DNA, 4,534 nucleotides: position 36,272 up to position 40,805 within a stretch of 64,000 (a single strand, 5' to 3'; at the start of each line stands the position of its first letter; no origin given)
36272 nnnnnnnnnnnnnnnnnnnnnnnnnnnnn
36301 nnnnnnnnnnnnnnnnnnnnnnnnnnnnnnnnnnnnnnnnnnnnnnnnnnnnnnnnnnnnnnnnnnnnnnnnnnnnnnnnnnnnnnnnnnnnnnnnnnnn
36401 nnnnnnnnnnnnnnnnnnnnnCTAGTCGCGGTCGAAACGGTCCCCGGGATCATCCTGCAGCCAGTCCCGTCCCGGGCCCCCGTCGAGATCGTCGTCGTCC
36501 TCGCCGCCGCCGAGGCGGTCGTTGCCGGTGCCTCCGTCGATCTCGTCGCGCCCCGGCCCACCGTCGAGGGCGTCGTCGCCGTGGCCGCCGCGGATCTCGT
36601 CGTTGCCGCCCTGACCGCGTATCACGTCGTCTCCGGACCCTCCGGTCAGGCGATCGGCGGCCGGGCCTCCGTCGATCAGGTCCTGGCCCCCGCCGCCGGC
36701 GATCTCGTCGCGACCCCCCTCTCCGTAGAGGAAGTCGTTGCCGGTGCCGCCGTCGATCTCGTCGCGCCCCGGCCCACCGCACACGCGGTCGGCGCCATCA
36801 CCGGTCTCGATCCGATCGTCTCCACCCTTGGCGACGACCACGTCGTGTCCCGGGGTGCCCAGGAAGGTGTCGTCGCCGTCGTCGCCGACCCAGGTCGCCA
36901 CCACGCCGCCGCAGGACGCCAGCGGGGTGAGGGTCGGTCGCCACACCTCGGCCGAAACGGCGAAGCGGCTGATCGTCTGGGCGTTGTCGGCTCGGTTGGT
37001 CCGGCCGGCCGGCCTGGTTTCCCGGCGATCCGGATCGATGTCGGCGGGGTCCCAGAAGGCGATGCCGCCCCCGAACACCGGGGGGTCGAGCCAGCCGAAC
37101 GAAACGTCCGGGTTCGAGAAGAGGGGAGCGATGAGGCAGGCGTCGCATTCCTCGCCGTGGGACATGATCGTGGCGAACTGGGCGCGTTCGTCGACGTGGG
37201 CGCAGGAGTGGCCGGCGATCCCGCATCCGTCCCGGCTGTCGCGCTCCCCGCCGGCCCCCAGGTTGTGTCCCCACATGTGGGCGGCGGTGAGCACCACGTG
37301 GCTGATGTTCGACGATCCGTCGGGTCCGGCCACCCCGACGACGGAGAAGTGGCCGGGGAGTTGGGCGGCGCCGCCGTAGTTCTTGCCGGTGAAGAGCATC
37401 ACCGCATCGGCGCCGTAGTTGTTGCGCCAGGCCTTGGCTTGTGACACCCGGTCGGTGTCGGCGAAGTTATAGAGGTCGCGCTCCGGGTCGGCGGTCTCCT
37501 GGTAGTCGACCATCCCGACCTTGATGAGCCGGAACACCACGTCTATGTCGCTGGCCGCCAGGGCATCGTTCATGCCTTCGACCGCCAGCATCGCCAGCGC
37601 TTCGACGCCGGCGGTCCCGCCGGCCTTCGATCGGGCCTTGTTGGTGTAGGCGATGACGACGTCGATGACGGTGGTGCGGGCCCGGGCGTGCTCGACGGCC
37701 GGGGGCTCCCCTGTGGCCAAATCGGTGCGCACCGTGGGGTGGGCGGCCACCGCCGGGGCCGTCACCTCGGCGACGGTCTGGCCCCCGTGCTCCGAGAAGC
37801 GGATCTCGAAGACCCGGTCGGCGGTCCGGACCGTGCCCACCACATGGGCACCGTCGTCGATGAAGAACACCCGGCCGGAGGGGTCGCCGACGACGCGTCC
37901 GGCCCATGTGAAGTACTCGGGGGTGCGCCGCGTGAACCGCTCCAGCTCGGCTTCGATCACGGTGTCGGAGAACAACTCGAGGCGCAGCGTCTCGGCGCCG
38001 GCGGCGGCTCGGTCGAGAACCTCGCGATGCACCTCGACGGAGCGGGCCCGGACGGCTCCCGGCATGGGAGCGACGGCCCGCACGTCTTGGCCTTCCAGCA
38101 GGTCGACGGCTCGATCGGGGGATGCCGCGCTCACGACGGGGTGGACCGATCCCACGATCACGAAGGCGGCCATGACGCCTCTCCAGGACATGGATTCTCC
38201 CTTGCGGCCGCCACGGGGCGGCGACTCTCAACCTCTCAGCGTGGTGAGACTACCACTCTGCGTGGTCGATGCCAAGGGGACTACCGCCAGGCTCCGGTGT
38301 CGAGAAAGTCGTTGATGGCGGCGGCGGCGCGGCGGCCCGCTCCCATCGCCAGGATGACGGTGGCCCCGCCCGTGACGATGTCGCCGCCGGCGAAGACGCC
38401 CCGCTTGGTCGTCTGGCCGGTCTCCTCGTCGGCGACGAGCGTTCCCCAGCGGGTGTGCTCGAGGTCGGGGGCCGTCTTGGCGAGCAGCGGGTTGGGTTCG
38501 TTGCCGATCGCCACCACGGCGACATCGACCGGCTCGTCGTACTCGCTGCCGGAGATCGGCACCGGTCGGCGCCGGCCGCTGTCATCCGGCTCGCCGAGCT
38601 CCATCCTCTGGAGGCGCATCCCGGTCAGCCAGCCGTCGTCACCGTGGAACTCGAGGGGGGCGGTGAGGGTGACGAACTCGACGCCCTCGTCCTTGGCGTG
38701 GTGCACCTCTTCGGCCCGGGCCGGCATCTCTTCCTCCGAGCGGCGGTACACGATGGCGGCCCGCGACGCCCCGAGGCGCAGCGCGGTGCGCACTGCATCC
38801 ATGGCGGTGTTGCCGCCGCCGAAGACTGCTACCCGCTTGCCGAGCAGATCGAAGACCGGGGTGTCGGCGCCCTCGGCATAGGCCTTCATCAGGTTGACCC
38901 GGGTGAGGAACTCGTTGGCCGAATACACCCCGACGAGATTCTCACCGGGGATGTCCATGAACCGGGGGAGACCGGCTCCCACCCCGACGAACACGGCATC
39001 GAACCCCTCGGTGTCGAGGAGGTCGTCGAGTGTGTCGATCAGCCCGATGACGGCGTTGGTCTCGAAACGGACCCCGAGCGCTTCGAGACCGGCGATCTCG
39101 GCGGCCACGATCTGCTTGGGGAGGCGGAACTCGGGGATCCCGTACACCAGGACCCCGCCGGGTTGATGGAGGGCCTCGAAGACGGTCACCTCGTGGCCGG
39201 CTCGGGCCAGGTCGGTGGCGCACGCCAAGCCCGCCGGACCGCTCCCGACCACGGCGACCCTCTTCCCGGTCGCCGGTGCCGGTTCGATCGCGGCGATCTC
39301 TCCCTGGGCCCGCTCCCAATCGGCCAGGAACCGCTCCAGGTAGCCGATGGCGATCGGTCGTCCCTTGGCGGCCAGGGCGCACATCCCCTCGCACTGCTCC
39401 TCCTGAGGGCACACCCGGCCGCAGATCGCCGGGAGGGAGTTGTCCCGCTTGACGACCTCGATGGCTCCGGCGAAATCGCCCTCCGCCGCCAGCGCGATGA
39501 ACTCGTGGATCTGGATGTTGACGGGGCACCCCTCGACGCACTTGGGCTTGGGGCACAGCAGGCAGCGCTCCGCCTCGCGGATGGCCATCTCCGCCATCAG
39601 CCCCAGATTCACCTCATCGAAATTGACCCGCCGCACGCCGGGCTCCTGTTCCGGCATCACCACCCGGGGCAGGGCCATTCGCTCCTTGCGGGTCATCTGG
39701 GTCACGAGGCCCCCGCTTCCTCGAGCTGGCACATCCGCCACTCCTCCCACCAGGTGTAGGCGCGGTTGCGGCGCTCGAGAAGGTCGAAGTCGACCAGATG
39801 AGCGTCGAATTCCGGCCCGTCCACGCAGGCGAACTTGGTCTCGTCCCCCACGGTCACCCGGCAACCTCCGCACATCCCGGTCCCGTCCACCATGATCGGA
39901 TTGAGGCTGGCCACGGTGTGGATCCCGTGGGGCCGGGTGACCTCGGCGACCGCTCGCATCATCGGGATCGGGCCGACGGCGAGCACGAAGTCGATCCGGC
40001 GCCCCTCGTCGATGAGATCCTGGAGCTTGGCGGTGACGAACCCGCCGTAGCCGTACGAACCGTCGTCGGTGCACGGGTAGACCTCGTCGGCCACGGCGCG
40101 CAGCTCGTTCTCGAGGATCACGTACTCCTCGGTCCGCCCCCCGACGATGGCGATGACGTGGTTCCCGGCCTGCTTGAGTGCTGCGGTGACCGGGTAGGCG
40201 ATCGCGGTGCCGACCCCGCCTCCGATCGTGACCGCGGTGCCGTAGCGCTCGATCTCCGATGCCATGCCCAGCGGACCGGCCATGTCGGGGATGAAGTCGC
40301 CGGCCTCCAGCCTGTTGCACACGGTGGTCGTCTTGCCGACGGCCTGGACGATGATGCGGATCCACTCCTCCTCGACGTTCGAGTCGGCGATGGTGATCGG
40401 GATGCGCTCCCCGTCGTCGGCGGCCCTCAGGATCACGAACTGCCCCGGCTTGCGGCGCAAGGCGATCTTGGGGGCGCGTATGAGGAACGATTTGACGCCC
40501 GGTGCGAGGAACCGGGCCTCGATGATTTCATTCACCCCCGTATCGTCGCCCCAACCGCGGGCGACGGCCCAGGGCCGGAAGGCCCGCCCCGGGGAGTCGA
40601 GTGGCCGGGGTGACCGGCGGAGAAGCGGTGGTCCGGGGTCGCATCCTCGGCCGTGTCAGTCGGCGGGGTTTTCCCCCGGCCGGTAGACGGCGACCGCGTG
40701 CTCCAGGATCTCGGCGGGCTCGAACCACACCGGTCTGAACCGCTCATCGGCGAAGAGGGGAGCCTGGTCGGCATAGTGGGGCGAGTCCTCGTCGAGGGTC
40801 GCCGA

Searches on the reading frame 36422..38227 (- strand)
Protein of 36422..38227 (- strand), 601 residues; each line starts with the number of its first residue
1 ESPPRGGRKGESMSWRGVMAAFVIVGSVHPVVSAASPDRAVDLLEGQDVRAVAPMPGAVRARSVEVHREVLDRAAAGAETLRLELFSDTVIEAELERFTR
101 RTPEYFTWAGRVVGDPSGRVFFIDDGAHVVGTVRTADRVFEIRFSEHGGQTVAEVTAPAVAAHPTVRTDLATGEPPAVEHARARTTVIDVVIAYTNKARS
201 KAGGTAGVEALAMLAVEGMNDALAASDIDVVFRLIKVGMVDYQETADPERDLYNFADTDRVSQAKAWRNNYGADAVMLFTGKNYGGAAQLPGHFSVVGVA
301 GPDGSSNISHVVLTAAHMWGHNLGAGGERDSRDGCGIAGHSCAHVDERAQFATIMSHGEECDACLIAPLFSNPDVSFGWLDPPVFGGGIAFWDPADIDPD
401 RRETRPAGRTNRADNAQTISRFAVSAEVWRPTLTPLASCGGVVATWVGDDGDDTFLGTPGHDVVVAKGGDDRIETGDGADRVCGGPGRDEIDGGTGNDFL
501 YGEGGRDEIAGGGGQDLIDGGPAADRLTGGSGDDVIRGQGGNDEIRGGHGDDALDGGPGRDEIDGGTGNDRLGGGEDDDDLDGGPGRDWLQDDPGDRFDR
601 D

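Call 39: search_protein_families(library=pfam, proteins=[window:36422-38227:-], max_evalue=0.00001)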
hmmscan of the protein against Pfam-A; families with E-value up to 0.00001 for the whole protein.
window:36422-38227:- (601 aa): 4 families
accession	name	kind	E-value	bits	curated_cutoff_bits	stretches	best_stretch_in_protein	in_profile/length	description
PF00353.25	HemolysinCabind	-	8.9e-26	89.9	23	2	484-518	2-36/36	RTX calcium-binding nonapeptide repeat (4 copies)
PF13688.12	Reprolysin_5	-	1.8e-10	41.8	27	1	185-356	2-185/196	Metallo-peptidase family M12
PF13582.12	Reprolysin_3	-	9e-08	33.1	22.4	1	215-325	7-120/123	Metallo-peptidase family M12B Reprolysin-like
PF13583.11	Reprolysin_4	-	3.5e-07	30.5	22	1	187-372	4-186/203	Metallo-peptidase family M12B Reprolysin-like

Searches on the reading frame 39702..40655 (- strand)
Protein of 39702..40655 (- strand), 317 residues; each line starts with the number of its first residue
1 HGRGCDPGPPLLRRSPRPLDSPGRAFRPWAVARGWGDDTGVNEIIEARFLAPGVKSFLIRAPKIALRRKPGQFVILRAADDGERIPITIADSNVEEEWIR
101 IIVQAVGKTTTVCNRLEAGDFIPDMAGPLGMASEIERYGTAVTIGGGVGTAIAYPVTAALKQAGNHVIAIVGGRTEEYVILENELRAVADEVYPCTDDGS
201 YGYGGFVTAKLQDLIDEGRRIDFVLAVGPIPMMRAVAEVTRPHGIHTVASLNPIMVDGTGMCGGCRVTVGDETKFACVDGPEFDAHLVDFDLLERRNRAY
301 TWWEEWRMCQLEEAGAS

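Call 39: search_protein_families(library=pfam, proteins=[window:39702-40655:-], max_evalue=0.00001)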
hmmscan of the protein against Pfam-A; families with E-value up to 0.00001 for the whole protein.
window:39702-40655:- (317 aa): 1 family
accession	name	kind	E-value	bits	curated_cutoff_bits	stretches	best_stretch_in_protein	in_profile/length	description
PF10418.14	DHODB_Fe-S_bind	-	1.3e-13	50.8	23.9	1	252-288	1-40/41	Iron-sulfur cluster binding domain of dihydroorotate dehydrogenase B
